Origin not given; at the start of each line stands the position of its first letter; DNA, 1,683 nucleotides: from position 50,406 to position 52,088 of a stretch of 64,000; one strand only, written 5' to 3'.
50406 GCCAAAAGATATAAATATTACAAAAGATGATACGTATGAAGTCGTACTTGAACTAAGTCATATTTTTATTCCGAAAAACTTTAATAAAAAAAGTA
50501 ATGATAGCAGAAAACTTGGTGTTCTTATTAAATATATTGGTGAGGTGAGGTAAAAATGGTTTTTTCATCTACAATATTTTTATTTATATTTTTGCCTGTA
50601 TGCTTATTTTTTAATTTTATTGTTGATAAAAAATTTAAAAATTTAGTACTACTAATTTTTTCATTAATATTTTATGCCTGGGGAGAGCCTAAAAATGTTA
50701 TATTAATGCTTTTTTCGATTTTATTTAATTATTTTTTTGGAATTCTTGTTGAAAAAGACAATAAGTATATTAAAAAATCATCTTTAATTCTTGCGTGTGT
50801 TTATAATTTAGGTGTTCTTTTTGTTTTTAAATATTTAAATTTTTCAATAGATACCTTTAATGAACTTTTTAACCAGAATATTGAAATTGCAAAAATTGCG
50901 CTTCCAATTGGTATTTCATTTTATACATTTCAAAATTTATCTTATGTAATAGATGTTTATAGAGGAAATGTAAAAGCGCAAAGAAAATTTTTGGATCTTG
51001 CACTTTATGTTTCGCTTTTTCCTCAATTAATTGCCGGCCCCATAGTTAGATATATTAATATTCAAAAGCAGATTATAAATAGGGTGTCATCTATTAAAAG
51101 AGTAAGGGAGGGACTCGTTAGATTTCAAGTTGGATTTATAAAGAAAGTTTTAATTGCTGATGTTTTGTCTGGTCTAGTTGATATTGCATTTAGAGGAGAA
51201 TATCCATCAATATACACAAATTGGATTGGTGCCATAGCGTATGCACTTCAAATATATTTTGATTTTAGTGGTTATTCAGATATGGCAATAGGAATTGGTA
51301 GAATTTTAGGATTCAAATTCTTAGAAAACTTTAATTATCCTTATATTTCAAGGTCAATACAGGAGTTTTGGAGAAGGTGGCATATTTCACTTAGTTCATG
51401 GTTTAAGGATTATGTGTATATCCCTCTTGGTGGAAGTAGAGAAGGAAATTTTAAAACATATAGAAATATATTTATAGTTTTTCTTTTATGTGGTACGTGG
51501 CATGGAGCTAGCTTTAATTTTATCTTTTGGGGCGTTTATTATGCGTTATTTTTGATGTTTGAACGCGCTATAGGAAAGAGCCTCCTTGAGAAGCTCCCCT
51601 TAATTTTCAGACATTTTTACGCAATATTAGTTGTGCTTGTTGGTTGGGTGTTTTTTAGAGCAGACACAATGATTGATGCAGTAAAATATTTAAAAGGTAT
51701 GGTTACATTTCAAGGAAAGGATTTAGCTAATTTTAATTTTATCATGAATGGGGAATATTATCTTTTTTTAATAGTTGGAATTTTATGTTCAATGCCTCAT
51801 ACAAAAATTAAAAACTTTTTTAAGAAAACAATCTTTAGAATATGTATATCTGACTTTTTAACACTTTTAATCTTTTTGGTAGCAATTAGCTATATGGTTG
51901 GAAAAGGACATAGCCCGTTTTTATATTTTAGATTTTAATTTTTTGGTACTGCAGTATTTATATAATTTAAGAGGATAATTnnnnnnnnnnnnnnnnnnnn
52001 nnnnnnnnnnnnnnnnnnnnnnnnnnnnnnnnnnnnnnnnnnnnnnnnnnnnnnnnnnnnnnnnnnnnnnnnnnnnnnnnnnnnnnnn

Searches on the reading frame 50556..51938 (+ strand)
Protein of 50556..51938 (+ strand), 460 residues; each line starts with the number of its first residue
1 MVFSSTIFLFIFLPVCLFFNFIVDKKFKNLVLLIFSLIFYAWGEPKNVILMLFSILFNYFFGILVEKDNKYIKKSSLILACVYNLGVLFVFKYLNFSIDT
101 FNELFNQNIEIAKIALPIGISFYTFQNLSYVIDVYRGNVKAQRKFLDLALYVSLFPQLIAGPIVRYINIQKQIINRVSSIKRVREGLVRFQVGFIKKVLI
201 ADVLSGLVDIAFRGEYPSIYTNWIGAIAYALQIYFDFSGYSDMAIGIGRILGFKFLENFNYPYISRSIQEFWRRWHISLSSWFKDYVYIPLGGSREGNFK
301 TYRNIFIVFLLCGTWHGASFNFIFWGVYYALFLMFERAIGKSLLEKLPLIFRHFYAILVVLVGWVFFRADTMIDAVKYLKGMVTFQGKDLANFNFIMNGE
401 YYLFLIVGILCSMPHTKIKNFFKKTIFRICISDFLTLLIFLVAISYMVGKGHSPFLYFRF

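Call 80: search_protein_families(library=pfam, proteins=[window:50556-51938:+], max_evalue=0.001)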
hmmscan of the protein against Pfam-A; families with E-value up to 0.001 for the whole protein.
window:50556-51938:+ (460 aa): 2 families
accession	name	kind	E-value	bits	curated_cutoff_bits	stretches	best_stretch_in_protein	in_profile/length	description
PF03062.24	MBOAT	-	2.9e-31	109.4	27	1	145-341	81-299/337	MBOAT, membrane-bound O-acyltransferase family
PF13813.11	MBOAT_2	-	1.8e-05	25.3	25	1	259-320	5-68/85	Membrane bound O-acyl transferase family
